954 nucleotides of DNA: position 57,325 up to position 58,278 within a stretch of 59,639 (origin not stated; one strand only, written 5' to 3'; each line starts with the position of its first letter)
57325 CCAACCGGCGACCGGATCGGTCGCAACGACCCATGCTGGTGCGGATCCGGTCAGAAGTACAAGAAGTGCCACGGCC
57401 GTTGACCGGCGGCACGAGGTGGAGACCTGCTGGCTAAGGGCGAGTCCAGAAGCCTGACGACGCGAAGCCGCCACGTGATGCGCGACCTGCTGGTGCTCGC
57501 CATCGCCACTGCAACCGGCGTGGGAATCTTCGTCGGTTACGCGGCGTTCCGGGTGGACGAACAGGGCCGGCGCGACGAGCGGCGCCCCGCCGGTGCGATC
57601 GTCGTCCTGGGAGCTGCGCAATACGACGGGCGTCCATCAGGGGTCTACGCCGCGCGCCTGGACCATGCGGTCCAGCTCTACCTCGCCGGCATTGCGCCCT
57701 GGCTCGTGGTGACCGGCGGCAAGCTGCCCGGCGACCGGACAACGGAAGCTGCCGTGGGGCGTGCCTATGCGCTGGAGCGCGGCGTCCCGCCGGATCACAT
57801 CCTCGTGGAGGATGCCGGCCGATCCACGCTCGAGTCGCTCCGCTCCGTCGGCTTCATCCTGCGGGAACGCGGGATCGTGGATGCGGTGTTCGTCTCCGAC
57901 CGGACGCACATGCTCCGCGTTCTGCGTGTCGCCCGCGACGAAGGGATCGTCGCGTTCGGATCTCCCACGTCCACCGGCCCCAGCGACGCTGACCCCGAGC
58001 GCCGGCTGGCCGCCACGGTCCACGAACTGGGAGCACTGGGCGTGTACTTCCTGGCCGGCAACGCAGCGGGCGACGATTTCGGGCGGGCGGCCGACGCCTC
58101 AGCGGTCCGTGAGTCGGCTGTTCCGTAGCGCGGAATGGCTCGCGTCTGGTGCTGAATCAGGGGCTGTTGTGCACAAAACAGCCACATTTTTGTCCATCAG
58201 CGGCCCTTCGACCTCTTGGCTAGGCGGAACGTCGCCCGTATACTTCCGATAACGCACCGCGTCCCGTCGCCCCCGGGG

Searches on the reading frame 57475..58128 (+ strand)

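Call 40: search_protein_families(library=pfam, proteins=[window:57475-58128:+], max_evalue=0.001)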
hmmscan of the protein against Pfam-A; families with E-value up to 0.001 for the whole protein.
window:57475-58128:+ (217 aa): 1 family
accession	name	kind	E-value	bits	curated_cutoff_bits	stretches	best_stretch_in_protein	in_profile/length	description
PF02698.23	DUF218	-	1.2e-25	90.4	27.6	1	41-184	2-130/133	DUF218 domain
